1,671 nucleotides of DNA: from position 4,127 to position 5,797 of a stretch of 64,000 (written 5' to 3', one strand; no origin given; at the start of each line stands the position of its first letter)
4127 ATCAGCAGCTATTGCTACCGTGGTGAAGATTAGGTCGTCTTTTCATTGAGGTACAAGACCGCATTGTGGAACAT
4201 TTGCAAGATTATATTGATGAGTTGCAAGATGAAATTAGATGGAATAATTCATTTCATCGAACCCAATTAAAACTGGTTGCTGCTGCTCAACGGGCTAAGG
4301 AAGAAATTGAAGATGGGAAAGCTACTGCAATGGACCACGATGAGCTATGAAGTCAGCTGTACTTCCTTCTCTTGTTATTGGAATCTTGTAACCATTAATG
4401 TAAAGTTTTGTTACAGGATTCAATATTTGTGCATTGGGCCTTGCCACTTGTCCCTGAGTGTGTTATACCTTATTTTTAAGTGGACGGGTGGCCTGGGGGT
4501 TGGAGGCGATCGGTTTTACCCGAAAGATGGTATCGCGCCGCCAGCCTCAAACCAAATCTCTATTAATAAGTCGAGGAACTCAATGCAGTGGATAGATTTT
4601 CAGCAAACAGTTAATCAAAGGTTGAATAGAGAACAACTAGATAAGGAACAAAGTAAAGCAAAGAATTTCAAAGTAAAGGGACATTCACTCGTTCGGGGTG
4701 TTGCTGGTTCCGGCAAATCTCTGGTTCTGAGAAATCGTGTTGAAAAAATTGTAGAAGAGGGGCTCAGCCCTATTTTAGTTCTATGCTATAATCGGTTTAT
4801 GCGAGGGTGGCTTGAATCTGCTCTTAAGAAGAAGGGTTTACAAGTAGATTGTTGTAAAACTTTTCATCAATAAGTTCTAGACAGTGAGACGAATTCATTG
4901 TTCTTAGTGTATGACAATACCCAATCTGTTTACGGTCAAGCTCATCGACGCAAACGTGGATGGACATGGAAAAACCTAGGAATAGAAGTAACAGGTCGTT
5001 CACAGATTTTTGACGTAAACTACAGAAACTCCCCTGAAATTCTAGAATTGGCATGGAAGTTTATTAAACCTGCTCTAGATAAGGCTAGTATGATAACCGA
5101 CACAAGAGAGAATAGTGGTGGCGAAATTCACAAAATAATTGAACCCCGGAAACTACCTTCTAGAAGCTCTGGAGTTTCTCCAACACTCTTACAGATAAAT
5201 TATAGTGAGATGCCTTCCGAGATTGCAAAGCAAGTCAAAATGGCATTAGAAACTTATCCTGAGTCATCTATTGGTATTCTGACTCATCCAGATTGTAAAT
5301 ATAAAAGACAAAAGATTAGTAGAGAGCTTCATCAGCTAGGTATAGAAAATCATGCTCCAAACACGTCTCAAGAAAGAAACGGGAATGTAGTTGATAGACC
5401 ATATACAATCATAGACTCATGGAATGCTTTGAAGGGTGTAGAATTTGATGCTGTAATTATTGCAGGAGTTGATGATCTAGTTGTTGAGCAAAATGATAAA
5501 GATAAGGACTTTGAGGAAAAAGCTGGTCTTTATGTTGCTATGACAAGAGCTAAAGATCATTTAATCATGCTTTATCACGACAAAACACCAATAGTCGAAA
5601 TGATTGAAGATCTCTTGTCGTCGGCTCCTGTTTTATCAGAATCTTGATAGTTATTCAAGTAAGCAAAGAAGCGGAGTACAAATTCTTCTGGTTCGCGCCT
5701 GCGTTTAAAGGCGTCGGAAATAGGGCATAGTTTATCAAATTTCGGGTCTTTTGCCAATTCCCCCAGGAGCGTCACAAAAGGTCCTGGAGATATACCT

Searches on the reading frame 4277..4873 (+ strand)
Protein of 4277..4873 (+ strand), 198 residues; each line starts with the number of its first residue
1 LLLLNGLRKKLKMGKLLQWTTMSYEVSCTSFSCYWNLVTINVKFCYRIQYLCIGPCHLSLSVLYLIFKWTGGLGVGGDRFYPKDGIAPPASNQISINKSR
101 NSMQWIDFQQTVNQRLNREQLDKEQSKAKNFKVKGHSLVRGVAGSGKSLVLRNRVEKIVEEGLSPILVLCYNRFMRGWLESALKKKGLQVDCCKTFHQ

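Call 14: search_protein_families(library=pfam, proteins=[window:4277-4873:+])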
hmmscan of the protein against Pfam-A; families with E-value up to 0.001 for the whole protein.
window:4277-4873:+ (198 aa): 1 family
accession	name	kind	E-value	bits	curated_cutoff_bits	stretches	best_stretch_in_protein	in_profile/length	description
PF00580.27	UvrD-helicase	-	0.00012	22.3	23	1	121-197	1-83/271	UvrD/REP helicase N-terminal domain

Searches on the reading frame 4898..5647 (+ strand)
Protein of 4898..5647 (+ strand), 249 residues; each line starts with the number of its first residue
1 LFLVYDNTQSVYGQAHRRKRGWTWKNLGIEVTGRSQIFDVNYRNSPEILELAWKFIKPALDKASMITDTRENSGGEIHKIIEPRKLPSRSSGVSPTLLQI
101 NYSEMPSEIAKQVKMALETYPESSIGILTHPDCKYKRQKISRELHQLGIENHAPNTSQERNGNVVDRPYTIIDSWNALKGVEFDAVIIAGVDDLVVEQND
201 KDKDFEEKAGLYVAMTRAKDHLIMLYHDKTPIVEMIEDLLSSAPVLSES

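Call 14: search_protein_families(library=pfam, proteins=[window:4898-5647:+])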
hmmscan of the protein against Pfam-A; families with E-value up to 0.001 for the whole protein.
window:4898-5647:+ (249 aa): 3 families
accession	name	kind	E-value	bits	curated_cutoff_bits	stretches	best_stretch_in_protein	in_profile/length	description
PF13361.12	UvrD_C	-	6.6e-15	55.8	25.6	1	179-228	296-349/350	UvrD-like helicase C-terminal domain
PF13087.12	AAA_12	-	4.6e-06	26.8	27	1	35-225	17-191/195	AAA domain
PF13538.12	UvrD_C_2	-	1.6e-05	25.1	27.4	1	176-224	8-51/52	UvrD-like helicase C-terminal domain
